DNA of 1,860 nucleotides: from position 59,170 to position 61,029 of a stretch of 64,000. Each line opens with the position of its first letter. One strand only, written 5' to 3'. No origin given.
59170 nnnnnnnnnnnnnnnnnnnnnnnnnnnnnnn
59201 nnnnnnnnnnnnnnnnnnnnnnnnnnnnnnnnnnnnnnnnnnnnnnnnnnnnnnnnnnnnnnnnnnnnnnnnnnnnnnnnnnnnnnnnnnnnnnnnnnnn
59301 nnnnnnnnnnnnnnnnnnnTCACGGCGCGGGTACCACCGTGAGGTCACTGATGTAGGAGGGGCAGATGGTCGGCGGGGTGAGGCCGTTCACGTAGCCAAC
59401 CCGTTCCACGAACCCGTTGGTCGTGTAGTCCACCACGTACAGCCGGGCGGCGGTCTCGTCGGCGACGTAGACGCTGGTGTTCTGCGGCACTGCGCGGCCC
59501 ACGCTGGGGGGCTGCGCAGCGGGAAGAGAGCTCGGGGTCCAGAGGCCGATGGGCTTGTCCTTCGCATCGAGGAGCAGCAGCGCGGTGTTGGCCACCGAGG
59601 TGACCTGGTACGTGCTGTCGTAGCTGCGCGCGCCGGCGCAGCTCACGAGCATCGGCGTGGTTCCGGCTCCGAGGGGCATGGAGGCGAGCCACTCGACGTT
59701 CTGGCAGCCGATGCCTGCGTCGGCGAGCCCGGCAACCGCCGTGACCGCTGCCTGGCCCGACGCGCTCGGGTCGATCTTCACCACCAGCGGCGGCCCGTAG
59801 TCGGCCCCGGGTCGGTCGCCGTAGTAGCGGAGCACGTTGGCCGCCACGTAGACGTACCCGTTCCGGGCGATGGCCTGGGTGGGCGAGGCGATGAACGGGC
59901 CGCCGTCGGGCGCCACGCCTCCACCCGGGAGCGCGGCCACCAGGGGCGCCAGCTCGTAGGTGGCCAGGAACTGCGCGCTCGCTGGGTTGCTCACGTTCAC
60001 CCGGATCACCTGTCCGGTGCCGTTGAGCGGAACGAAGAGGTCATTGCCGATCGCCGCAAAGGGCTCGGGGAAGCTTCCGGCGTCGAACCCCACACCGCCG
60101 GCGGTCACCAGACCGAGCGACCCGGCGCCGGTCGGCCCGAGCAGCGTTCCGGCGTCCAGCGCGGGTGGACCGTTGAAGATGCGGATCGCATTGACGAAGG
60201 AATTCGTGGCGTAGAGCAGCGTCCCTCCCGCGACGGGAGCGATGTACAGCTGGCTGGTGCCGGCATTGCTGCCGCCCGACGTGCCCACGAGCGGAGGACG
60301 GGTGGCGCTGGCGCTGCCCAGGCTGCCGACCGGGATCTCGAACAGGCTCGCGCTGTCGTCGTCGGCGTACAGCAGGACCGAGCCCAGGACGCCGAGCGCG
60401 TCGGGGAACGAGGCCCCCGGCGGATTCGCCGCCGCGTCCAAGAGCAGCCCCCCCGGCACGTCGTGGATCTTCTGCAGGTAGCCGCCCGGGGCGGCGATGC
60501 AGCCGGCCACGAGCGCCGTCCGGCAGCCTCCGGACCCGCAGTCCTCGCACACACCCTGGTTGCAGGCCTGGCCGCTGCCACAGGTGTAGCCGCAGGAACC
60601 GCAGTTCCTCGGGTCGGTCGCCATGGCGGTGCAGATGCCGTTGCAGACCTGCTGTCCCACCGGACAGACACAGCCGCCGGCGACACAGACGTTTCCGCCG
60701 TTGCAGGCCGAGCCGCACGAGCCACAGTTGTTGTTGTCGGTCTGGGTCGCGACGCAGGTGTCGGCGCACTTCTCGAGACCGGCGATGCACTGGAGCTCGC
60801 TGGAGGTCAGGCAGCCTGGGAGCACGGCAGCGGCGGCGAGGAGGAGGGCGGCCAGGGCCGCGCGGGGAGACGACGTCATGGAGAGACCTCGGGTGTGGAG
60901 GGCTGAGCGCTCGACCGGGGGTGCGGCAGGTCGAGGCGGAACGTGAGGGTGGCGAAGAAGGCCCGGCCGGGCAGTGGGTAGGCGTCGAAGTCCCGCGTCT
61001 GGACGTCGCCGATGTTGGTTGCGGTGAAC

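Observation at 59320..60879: Uncharacterised Cys-rich, propeller-like lipoprotein translationally coupled inside a cobalamin-riboswitch-controlled uptake operon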

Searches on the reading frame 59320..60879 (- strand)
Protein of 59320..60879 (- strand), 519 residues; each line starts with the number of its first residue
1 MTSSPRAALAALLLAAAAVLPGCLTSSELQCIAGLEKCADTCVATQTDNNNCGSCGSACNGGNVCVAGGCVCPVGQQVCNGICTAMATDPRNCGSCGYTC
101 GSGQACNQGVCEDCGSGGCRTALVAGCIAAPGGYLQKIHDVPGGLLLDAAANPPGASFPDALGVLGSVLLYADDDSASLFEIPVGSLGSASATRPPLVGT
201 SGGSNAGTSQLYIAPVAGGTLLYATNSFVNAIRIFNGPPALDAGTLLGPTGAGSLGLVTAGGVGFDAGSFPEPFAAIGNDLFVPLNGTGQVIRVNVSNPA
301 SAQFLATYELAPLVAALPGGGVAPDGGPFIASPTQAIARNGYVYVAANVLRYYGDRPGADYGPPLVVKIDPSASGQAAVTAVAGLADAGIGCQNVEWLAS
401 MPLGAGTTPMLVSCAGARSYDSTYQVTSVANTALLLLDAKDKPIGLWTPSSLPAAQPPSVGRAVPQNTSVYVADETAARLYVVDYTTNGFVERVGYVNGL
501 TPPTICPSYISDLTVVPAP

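Call 6: search_protein_families(library=pfam, proteins=[window:59320-60879:-], max_evalue=0.1)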
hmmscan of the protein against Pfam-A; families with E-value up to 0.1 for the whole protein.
window:59320-60879:- (519 aa): 1 family
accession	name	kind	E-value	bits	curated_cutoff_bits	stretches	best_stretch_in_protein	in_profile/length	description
PF04885.19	Stig1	-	1.8e-09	38.4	24.1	2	71-112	42-83/85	Stigma-specific STIG1-like protein family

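Call 7: search_protein_families(library=ncbifam, proteins=[window:59320-60879:-], max_evalue=0.1)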
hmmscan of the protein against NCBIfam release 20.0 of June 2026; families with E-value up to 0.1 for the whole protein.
window:59320-60879:- (519 aa): 2 families
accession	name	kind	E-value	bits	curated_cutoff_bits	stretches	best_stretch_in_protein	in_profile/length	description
NF041328.1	C_rich_MXAN6577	subfamily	3.1e-20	72.5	100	1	14-118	5-109/145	MXAN_6577-like cysteine-rich protein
TIGR02276.1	beta_rpt_yvtn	repeat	0.048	13.6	27.85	1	465-489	1-25/42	beta-propeller repeat protein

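Call 9: search_solved_structures(query=window:59323-60879:-, max_evalue=1)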
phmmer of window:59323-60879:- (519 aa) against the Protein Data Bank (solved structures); distinct sequences matched with E-value up to 1: 2.
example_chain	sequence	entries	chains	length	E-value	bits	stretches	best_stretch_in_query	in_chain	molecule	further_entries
7so0_A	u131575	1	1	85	0.11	14.4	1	34-115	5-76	Evasin P974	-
7s4n_A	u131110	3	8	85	0.14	14.1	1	34-115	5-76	Evasin P974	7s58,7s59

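Call 18: find_related_loci(query=A1, collection=genome_contigs, flank=10000)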
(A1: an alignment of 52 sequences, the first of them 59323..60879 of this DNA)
Query A1 (519 aa) in genome_contigs; peptide patterns used: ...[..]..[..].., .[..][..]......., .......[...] (x = any residue, [..] = any of these).
599 stretches matched a pattern (row limit reached: there are more); 445 encode a relative of the query (tblastn E <= 1e-3); the best 80 are kept; 80 distinct loci.
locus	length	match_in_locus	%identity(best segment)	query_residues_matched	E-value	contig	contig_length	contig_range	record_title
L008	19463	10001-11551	94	1-516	0e+0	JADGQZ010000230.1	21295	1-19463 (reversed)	MAG: Myxococcaceae bacterium isolate Chersky_276 k127_10687225, whole genome shotgun sequence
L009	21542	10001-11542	67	1-515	0e+0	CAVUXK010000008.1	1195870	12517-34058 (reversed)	MAG: uncultured Acidobacteriota bacterium isolate MFD06526.bin.2.99 genome assembly, contig: contig_2464, whole genome s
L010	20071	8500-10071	67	1-516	0e+0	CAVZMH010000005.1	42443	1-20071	MAG: uncultured delta proteobacterium isolate MFD05942.bin.1.218 genome assembly, contig: contig_125849, whole genome sh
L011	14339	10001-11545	66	1-515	0e+0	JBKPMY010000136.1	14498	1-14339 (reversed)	MAG: Myxococcota bacterium isolate GS_HAYS_MAG_00054 GS_HAYS_000000908616, whole genome shotgun sequence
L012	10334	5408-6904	64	20-515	0e+0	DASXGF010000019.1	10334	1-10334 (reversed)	MAG TPA_asm: Myxococcaceae bacterium isolate SMAG_U5157 k141_4150987, whole genome shotgun sequence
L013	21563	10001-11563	63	1-517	0e+0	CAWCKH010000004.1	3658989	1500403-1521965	MAG: uncultured delta proteobacterium isolate MFD00822.bin.1.253 genome assembly, contig: contig_35569, whole genome sho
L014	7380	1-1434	63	45-519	4e-177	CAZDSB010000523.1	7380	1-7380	MAG TPA_asm: uncultured Myxococcaceae bacterium isolate binchicken_co279_200 genome assembly, contig: k141_4235849, whol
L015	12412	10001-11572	68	1-516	0e+0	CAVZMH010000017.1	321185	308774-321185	MAG: uncultured delta proteobacterium isolate MFD05942.bin.1.218 genome assembly, contig: contig_26414, whole genome sho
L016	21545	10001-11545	68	1-516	0e+0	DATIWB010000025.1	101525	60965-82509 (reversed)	MAG TPA_asm: Myxococcaceae bacterium isolate SMAG_U15212 k141_3563949, whole genome shotgun sequence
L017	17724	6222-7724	29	3-495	1e-37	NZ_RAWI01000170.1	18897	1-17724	Corallococcus praedator strain CA031B NODE_170_18897_cov_34.5576, whole genome shotgun sequence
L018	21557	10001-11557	29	3-507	2e-34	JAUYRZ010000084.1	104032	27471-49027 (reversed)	MAG: Archangium sp. isolate C5_metabat.bin.21 C5_k141_79413, whole genome shotgun sequence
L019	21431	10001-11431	28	26-495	5e-34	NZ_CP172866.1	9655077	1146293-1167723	Corallococcus coralloides strain KYC2213 chromosome, complete genome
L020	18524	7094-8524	28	26-495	1e-33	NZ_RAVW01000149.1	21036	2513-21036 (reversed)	Corallococcus exercitus strain AB043A NODE_149_21036_cov_9.87001_ID_16671, whole genome shotgun sequence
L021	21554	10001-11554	27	3-495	7e-32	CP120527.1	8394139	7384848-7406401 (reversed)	Myxococcaceae bacterium GXIMD 01537 chromosome, complete genome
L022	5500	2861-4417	29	3-507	2e-31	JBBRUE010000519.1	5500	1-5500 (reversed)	MAG: Myxococcales bacterium isolate La3_concoct.158 La3_concoct.158_K_3570236_L_5500_cov_15.4714, whole genome shotgun s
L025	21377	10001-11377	47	24-118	1e-19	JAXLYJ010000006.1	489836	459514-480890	MAG: Polyangiales bacterium isolate STL-MYX10 C1.257.fa-6, whole genome shotgun sequence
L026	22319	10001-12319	51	25-126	9e-19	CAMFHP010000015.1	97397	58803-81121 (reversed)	MAG: uncultured Myxococcaceae bacterium isolate SRR9109402_bin.20_metaWRAP_v1.3_MAG genome assembly, contig: ERZ12289980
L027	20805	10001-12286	51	28-116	5e-18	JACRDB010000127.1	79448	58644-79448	MAG: Deltaproteobacteria bacterium isolate NC_groundwater_1661_Pr3_B-0.1um_73_23 SR-2_scaffold_141_3231381, whole genome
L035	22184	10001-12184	52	24-118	1e-16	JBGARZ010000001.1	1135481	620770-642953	MAG: Polyangiales bacterium isolate MAG_AAO_H10.19 AAOH10-19_opera_contig_7, whole genome shotgun sequence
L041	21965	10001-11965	51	26-117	1e-16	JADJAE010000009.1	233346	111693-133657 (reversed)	MAG: Deltaproteobacteria bacterium isolate AalW_18-Q3-R10-53_BATAC.29 tig00013548-10-2331960, whole genome shotgun seque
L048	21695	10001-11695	51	26-117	2e-16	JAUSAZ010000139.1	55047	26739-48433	MAG: Myxococcales bacterium isolate E6_metabat.bin.30 E6_k141_458343, whole genome shotgun sequence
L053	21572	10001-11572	49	23-120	6e-16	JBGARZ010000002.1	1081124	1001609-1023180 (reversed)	MAG: Polyangiales bacterium isolate MAG_AAO_H10.19 AAOH10-19_opera_contig_9, whole genome shotgun sequence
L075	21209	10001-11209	44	4-120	3e-15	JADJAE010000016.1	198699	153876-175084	MAG: Deltaproteobacteria bacterium isolate AalW_18-Q3-R10-53_BATAC.29 tig00017725-10-1974760, whole genome shotgun seque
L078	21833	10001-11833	46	25-147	5e-15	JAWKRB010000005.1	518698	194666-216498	MAG: Polyangiales bacterium isolate ABC2.114 ABC2.114.fa-5, whole genome shotgun sequence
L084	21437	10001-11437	46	28-128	5e-15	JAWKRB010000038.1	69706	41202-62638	MAG: Polyangiales bacterium isolate ABC2.114 ABC2.114.fa-38, whole genome shotgun sequence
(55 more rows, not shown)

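Call 23: search_protein_families(library=pfam, proteins=[L019:7813-9942:+, L019:9923-11530:+, L019:11761-13440:+, L019:13437-14126:+, L019:14646-16238:+, L019:16136-17005:+, L019:5229-6539:+, L019:6355-7566:+], max_evalue=0.01)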
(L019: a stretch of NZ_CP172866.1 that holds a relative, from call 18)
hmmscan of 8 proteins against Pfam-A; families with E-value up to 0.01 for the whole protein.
L019:7813-9942:+ (709 aa): 2 families
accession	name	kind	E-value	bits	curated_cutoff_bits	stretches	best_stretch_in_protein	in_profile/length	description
PF00593.30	TonB_dep_Rec_b-barrel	-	2.7e-31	110.4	27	1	328-669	51-436/436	TonB dependent receptor-like, beta-barrel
PF07715.20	Plug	-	9.3e-20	71.6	23.9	1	108-211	3-107/107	TonB-dependent Receptor Plug Domain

L019:9923-11530:+ (535 aa): 1 family
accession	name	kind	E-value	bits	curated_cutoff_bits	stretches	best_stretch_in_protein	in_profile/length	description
PF04885.19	Stig1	-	5.4e-16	59.3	24.1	3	109-157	36-84/85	Stigma-specific STIG1-like protein family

L019:11761-13440:+ (559 aa): 0 families

L019:13437-14126:+ (229 aa): 0 families

L019:14646-16238:+ (530 aa): 0 families

L019:16136-17005:+ (289 aa): 1 family
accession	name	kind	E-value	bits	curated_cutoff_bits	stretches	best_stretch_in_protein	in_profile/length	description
PF08139.17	LPAM_1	-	0.0011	19.8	20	1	35-52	1-18/18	Prokaryotic membrane lipoprotein lipid attachment site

L019:5229-6539:+ (436 aa): 2 families
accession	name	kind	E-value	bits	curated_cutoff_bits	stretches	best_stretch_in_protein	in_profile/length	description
PF06250.17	YhcG_C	-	9.5e-49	165.7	32.5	1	233-383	3-156/157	YhcG PDDEXK nuclease domain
PF17761.7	DUF1016_N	-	6.1e-42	143.4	32.8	1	69-204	2-137/137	DUF1016 N-terminal domain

L019:6355-7566:+ (403 aa): 0 families

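Call 24: predict_structure(alignment_id=A1)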
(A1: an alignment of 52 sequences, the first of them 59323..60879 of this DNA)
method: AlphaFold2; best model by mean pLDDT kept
length: 519 residues; sequences in the alignment: 52
mean_pLDDT: 86.2   pTM: 0.83
mean pLDDT of the five models: 86.2, 85.0, 82.4, 81.2, 78.8
residues with pLDDT >= 90: 277; 70-90: 188; 50-70: 28; < 50: 26
segments of 3 or more residues with pLDDT < 50: 1-11, 16-25
pLDDT, mean of each block of 10 residues (from residue 1): 43 45 52 81 85 84 79 76 82 87 89 85 91 90 88 92 95 95 94 88 81 90 96 95 87 93 95 95 98 96 97 92 90 95 96 88 96 92 79 92 78 93 87 92 89 69 92 92 86 63 88 91
secondary structure, 60 per line:
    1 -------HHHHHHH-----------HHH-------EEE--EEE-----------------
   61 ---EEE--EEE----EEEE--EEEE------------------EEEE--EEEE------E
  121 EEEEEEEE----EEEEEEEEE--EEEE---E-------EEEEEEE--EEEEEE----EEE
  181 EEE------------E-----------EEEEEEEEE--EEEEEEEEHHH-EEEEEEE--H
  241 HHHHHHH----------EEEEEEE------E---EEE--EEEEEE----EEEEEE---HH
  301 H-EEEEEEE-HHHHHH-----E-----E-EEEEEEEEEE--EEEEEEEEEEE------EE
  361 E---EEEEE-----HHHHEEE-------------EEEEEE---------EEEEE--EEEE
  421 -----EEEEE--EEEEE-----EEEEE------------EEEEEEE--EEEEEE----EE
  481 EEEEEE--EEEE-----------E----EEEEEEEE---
elements in order: H8-14 E36-38 E41-43 E64-66 E69-71 E76-79 E82-85 E104-107 E110-113 E120-128 E133-141 E144-147 E159-165 E168-173 E178-183 E208-216 E219-226 E231-237 H240-247 E258-264 E275-277 E280-285 E290-295 E303-309 H311-316 E330-339 E342-352 E359-361 E365-369 H375-378 E379-381 E395-400 E410-414 E417-420 E426-430 E433-437 E443-447 E460-466 E469-474 E479-486 E489-492 E509-516

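Call 27: fold_search(model_id=the predicted structure, library=pdb)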
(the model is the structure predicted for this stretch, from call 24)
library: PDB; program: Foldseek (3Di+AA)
matches with E <= 10: 1181; with E <= 0.001: 485
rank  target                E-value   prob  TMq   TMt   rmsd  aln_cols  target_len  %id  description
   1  3scy                  3.3e-10  1.00  0.44  0.60   8.0       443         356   13  Crystal structure of a putative 6-phosphogluconolactonase (BF1038) from Bacteroides fragilis NCTC 9343 at 1.50 A resolut (released 2011-07-20)
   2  8jx8_B                1.2e-09  1.00  0.16  0.07  33.2       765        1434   11  rat megalin head (released 2024-06-19)
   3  6n01_B                2.9e-09  1.00  0.42  0.58   6.4       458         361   13  Structure of apo AztD from Citrobacter koseri (released 2019-09-18)
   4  1jof_A                3.5e-09  1.00  0.47  0.64   7.1       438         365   12  Neurospora crassa 3-carboxy-cis,cis-mucoante lactonizing enzyme (released 2002-04-12)
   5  8jxe_B                6.0e-09  1.00  0.16  0.07  32.3       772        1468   11  rat megalin RAP complex head (released 2024-06-19)
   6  6n01_C                7.0e-09  1.00  0.41  0.55   7.3       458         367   12  Structure of apo AztD from Citrobacter koseri (released 2019-09-18)
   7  8jx8_A                7.3e-09  1.00  0.16  0.07  31.9       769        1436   11  rat megalin head (released 2024-06-19)
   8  8jut_A                1.1e-08  1.00  0.17  0.03  28.6       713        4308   11  rat megalin RAP complex (released 2024-06-19)
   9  3dsm                  1.7e-08  1.00  0.41  0.61   9.3       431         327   12  Crystal structure of the surface layer protein BACUNI_02894 from Bacteroides uniformis, Northeast Structural Genomics Co (released 2008-09-09)
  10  8ptf                  1.7e-08  1.00  0.30  0.42   8.4       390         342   10  The surface-exposed lipo-protein of BtuG2 in complex with cyanocobalamin. (released 2024-07-24)
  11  6cmk_B                1.7e-08  1.00  0.42  0.55   6.9       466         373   13  Crystal structure of Citrobacter koseri AztD (released 2019-03-13)
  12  9i3v_B                2.1e-08  1.00  0.17  0.04  35.3       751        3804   10  Cryo-EM structure of the human LRP2 ectodomain (released 2026-02-04)
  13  8bmx_D                2.2e-08  1.00  0.40  0.58   9.6       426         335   12  Bacteroides thetaiotaomicron B12 TonB dependent transporter in complex with a surface lipoprotein (released 2023-09-20)
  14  6h15_A                2.9e-08  1.00  0.29  0.25  18.8       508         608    9  Structure of LRP6 P3E3P4E4 in complex with VHH L-P2-B10 (released 2019-01-30)
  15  3fgb_B                3.2e-08  1.00  0.45  0.63   5.9       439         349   13  Crystal structure of the Q89ZH8_BACTN protein from Bacteroides thetaiotaomicron. Northeast Structural Genomics Consort (released 2008-12-23)
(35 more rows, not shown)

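Call 31: search_protein_families(library=pfam, alignment_id=A1, max_evalue=1)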
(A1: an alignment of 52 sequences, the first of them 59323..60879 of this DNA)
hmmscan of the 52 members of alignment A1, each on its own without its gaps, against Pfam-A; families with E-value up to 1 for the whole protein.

A. member 1, window:59323-60879:- (519 aa): 1 family
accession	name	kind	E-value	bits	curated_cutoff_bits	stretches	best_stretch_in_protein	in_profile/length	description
PF04885.19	Stig1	-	1.8e-09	38.4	24.1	2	71-112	42-83/85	Stigma-specific STIG1-like protein family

B. families by the number of members that match (of 52 scanned): 10 families
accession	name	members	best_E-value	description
PF04885.19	Stig1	51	4.2e-10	Stigma-specific STIG1-like protein family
PF08309.17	LVIVD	4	0.0073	LVIVD repeat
PF01436.27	NHL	3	0.093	NHL repeat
PF03022.22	MRJP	3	0.27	Major royal jelly protein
PF20297.4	MSSS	1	0.046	MutS2 and Smr-associated SH3 domain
PF05694.17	SBP56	1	0.075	56kDa selenium binding protein (SBP56)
PF23839.1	DUF7209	1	0.096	Family of unknown function (DUF7209)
PF14339.12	DUF4394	1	0.13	Domain of unknown function (DUF4394)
PF23518.1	WW_2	1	0.14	WW domain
PF18316.7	S-l_SbsC_C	1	0.18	S-layer protein SbsC C-terminal domain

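Call 32: search_solved_structures(query=A1, max_evalue=10)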
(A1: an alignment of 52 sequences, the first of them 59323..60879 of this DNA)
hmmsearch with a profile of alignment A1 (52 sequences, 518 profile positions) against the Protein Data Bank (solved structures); distinct sequences matched with E-value up to 10: 0.

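Call 56: search_protein_families(library=pfam, proteins=[L026:10001-13891:+, L027:10001-13852:+, L025:10001-12187:+, L041:10001-13123:+, L048:10001-12760:+, L075:10001-13345:+, L084:10001-13183:+, L035:10001-12184:+, L053:10001-12328:+, L078:10001-12424:+], max_evalue=0.0001)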
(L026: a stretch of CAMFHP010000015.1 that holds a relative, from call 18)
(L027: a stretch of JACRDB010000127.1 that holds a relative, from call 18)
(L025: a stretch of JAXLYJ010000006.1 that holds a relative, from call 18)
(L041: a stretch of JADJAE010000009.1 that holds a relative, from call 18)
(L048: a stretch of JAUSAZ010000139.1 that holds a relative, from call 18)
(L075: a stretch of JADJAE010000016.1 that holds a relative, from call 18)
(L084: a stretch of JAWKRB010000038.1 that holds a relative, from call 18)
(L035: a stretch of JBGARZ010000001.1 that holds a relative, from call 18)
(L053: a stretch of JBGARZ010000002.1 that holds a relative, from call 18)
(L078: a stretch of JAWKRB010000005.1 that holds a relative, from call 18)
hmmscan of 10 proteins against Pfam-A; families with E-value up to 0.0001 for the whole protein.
L026:10001-13891:+ (1297 aa): 1 family
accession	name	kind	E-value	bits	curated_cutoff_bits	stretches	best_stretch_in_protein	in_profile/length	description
PF04885.19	Stig1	-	2e-51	172.9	24.1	3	740-777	21-58/85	Stigma-specific STIG1-like protein family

L027:10001-13852:+ (1284 aa): 1 family
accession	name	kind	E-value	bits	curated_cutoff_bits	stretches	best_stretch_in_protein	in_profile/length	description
PF04885.19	Stig1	-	2.4e-57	191.8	24.1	5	42-82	43-83/85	Stigma-specific STIG1-like protein family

L025:10001-12187:+ (729 aa): 1 family
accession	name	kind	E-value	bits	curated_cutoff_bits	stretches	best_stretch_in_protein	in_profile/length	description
PF04885.19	Stig1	-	1.2e-61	205.6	24.1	8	45-91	37-83/85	Stigma-specific STIG1-like protein family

L041:10001-13123:+ (1041 aa): 1 family
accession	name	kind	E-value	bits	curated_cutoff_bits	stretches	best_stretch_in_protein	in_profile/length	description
PF04885.19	Stig1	-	1.5e-70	234.1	24.1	11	38-84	37-83/85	Stigma-specific STIG1-like protein family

L048:10001-12760:+ (920 aa): 1 family
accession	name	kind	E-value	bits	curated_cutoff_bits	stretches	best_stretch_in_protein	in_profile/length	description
PF04885.19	Stig1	-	1.4e-73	243.9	24.1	12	265-313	35-83/85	Stigma-specific STIG1-like protein family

L075:10001-13345:+ (1115 aa): 1 family
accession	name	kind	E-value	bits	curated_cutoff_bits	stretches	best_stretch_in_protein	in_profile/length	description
PF04885.19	Stig1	-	5.6e-35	120.1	24.1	4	315-361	37-83/85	Stigma-specific STIG1-like protein family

L084:10001-13183:+ (1061 aa): 1 family
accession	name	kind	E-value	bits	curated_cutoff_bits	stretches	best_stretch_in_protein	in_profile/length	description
PF04885.19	Stig1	-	1.7e-58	195.5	24.1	6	347-393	37-83/85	Stigma-specific STIG1-like protein family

L035:10001-12184:+ (728 aa): 1 family
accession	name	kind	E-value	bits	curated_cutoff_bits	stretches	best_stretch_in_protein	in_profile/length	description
PF04885.19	Stig1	-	8.3e-71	235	24.1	5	44-84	43-83/85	Stigma-specific STIG1-like protein family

L053:10001-12328:+ (776 aa): 1 family
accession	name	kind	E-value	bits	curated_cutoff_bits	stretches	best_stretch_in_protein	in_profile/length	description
PF04885.19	Stig1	-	9.8e-60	199.5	24.1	6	395-441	37-83/85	Stigma-specific STIG1-like protein family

L078:10001-12424:+ (808 aa): 1 family
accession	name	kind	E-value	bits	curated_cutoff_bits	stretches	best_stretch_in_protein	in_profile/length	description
PF04885.19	Stig1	-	4.9e-76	251.7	24.1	12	435-482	36-83/85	Stigma-specific STIG1-like protein family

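Call 68: search_protein_families(library=ncbifam, proteins=[L019:14646-16238:+, L019:16136-17005:+, L019:9923-11530:+], max_evalue=0.01)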
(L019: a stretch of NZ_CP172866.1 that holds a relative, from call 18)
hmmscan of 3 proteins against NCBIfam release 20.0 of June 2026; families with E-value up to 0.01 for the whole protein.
L019:14646-16238:+ (530 aa): 0 families

L019:16136-17005:+ (289 aa): 1 family
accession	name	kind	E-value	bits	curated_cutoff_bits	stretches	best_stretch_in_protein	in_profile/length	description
NF033170.0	lipo_LIC13355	subfamily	4.5e-08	32.6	120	1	130-246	79-215/273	LIC_13355 family lipoprotein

L019:9923-11530:+ (535 aa): 1 family
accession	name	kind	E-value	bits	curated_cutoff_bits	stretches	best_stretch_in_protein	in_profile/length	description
NF041328.1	C_rich_MXAN6577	subfamily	1.4e-48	164.5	100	1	14-156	2-145/145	MXAN_6577-like cysteine-rich protein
